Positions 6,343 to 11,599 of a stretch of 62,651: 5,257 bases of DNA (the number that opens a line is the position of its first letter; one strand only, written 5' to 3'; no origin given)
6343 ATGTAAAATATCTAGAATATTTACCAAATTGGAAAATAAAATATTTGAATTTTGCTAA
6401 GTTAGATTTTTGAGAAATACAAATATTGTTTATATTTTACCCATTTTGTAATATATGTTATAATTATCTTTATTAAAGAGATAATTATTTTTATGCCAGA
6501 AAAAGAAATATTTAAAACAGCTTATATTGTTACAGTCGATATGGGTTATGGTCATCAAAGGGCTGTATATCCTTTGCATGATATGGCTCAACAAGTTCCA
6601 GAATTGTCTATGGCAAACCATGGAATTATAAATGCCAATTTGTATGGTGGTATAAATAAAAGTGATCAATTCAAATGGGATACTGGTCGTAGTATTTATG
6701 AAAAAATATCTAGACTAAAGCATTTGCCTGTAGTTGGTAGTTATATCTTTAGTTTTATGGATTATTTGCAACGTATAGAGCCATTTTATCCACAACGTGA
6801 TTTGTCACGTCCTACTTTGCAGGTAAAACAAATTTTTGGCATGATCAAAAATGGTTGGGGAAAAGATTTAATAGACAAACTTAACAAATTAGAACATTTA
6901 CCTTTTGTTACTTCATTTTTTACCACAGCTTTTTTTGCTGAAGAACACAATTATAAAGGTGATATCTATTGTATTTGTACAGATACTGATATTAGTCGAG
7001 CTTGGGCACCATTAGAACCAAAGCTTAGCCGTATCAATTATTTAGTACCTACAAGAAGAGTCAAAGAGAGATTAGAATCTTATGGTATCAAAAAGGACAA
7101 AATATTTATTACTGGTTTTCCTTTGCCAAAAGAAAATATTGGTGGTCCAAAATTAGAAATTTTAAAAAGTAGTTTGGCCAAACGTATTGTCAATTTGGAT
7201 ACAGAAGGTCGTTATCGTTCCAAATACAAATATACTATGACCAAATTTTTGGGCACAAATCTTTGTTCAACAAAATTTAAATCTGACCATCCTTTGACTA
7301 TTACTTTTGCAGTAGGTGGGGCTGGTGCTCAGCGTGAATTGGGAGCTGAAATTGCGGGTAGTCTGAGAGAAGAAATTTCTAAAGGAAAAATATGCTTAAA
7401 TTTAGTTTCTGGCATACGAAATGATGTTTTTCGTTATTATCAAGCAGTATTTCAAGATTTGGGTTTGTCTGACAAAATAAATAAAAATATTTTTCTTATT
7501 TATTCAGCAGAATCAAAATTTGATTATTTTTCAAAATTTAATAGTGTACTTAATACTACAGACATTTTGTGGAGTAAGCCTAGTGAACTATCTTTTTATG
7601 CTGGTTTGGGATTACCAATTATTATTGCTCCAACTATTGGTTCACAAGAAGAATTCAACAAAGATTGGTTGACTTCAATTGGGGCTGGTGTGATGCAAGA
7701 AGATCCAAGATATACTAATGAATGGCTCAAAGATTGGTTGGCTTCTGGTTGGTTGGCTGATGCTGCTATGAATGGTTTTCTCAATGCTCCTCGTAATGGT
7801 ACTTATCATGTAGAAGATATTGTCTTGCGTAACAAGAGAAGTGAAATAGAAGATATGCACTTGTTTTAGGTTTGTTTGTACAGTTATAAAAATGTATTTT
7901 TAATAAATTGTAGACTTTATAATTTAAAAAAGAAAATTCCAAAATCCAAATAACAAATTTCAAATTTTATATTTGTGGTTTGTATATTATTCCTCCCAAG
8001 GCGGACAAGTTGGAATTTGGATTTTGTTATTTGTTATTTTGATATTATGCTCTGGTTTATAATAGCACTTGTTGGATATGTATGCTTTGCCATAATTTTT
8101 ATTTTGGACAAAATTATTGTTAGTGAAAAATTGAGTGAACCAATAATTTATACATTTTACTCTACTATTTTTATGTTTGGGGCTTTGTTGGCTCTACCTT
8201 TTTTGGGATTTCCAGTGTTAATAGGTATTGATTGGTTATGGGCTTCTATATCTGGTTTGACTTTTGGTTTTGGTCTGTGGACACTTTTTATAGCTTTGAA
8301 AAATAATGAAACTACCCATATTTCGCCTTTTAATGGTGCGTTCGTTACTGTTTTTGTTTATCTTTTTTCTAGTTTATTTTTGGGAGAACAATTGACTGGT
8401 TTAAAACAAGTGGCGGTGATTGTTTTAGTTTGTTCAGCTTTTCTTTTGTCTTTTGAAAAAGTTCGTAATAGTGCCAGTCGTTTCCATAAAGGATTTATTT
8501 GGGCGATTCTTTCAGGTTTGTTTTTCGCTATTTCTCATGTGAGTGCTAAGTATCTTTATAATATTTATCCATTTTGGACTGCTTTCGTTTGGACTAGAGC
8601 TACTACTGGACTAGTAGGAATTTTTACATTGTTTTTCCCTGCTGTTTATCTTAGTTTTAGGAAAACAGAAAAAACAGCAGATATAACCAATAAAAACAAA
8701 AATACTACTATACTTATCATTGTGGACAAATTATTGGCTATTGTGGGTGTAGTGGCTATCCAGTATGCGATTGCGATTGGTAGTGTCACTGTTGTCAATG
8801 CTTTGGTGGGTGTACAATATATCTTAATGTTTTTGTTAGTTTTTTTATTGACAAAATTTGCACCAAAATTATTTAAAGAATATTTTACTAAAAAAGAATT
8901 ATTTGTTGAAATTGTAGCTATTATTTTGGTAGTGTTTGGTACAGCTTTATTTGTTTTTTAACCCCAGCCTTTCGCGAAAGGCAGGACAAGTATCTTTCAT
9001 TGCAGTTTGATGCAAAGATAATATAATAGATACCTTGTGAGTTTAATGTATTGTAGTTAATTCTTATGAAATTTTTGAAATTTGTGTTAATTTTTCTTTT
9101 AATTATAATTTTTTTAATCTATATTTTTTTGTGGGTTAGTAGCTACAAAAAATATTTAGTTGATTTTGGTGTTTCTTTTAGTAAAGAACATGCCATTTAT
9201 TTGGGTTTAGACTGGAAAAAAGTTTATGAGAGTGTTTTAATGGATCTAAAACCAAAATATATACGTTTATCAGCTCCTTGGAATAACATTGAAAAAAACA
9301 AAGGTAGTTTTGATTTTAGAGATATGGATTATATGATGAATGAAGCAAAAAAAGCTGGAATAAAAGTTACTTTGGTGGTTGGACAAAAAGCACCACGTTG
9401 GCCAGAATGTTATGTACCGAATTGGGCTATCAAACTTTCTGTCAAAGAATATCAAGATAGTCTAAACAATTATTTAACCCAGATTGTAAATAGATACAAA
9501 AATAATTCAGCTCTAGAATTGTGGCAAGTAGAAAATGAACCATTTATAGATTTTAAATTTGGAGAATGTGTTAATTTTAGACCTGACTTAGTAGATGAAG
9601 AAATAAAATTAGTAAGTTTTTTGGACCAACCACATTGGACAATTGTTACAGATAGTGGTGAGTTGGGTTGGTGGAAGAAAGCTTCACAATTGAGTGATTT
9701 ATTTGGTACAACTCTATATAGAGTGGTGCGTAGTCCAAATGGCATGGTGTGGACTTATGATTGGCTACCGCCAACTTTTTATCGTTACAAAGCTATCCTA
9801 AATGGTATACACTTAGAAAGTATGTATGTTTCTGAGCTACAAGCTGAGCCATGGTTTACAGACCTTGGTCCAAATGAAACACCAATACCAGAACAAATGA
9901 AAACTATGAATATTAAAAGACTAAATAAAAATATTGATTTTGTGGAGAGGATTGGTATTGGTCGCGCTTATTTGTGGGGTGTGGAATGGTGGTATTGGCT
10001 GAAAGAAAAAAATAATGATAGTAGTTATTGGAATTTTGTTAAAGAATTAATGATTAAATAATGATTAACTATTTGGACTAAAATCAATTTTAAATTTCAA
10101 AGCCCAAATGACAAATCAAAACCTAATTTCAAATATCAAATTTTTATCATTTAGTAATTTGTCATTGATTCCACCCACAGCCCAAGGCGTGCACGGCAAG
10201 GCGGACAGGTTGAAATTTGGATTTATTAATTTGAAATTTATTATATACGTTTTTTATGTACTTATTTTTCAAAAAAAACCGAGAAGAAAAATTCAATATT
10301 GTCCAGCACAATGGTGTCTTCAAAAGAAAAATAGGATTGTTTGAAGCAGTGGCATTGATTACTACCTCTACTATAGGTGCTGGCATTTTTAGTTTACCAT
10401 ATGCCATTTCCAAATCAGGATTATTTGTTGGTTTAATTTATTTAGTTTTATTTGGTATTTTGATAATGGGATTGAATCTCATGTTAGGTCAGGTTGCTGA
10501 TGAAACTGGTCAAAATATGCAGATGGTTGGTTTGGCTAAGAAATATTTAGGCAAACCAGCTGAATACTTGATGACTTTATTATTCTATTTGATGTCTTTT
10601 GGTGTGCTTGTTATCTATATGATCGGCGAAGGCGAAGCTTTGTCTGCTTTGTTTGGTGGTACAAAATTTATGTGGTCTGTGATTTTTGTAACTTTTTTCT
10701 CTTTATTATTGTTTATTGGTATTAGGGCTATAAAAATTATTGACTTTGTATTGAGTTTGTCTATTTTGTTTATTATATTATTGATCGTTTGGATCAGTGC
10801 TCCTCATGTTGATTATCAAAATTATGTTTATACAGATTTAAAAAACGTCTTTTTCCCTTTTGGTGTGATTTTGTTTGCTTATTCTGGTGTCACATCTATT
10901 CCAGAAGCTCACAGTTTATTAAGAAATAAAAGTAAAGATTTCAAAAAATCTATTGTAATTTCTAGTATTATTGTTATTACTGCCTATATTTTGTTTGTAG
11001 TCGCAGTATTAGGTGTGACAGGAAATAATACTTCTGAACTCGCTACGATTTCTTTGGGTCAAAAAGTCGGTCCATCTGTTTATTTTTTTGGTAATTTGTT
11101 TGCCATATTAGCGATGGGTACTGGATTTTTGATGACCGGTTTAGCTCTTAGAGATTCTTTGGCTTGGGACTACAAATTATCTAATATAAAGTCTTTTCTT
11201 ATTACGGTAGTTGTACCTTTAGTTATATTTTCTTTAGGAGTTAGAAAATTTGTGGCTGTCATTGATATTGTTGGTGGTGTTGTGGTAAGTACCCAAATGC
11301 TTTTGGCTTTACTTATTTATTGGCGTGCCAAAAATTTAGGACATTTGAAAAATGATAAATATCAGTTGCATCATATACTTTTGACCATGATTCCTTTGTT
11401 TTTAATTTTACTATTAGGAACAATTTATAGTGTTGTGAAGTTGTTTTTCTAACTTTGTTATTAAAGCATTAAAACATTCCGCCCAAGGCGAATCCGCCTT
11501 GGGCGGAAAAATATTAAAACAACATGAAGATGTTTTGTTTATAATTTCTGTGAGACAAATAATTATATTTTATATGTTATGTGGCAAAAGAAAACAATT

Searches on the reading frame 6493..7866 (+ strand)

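Call 57: search_protein_families(library=pfam, proteins=[window:6493-7866:+], max_evalue=0.00001)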
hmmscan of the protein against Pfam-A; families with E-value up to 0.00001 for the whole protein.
window:6493-7866:+ (458 aa): 1 family
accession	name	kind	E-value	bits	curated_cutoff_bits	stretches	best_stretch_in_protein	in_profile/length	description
PF22053.2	DUF6938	-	1.6e-10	41.4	27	0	262-319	32-89/236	Domain of unknown function (DUF6938)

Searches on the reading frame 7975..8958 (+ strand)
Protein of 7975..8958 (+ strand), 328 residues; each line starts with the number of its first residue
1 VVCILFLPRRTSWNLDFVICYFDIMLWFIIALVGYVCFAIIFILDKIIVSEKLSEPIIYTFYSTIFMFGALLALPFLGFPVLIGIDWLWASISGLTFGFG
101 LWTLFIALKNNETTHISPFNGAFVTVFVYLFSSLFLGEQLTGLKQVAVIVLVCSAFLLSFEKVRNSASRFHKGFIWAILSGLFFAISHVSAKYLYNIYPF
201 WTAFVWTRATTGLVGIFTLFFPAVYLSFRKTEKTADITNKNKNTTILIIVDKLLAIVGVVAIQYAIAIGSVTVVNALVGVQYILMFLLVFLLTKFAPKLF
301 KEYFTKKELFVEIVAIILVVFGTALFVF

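Call 29: search_protein_families(library=pfam, proteins=[window:7975-8958:+], max_evalue=0.001)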
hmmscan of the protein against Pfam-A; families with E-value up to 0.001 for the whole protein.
window:7975-8958:+ (328 aa): 1 family
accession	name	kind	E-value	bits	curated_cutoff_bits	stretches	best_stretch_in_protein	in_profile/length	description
PF00892.27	EamA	-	1.6e-08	35.4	28.2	1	26-159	2-134/135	EamA-like transporter family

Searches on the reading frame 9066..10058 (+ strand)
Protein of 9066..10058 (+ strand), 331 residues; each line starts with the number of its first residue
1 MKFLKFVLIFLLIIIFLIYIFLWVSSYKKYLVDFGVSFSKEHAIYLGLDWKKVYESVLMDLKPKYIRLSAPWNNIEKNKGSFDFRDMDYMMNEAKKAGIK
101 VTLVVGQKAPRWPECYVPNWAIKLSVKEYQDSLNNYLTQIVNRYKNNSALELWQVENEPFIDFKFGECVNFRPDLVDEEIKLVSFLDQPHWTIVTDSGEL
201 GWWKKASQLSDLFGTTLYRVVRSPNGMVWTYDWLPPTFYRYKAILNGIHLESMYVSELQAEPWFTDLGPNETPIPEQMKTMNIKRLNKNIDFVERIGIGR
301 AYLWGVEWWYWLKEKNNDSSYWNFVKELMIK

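Call 57: search_protein_families(library=pfam, proteins=[window:9066-10058:+], max_evalue=0.00001)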
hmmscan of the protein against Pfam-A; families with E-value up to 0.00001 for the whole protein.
window:9066-10058:+ (331 aa): 2 families
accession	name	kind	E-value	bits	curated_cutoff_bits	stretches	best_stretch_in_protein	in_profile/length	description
PF02449.21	Glyco_hydro_42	-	2e-09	37.7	21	1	70-160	32-139/376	Beta-galactosidase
PF00331.26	Glyco_hydro_10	-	2.3e-08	34.1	22.1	1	72-162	47-132/311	Glycosyl hydrolase family 10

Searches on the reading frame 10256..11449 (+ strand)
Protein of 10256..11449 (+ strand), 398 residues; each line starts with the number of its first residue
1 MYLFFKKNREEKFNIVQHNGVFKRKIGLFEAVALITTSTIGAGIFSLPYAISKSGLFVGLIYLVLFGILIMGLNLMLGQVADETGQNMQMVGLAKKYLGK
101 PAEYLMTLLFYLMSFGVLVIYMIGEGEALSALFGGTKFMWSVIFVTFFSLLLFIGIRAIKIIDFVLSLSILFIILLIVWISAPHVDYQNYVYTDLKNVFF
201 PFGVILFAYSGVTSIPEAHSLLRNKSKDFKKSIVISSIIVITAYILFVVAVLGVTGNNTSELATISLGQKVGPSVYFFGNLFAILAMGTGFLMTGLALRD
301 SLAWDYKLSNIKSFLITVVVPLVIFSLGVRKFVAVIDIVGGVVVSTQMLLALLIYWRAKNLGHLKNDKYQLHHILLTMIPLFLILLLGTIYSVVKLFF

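Call 57: search_protein_families(library=pfam, proteins=[window:10256-11449:+], max_evalue=0.00001)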
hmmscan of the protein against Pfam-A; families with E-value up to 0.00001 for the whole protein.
window:10256-11449:+ (398 aa): 3 families
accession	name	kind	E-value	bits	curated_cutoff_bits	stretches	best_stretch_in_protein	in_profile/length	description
PF03222.19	Trp_Tyr_perm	-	5.8e-27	95.2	22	1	27-373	4-374/393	Tryptophan/tyrosine permease family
PF01490.24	Aa_trans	-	2.3e-25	89.6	25.6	1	25-393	2-408/410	Transmembrane amino acid transporter protein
PF13520.12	AA_permease_2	-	8e-10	38.6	27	1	26-291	1-285/427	Amino acid permease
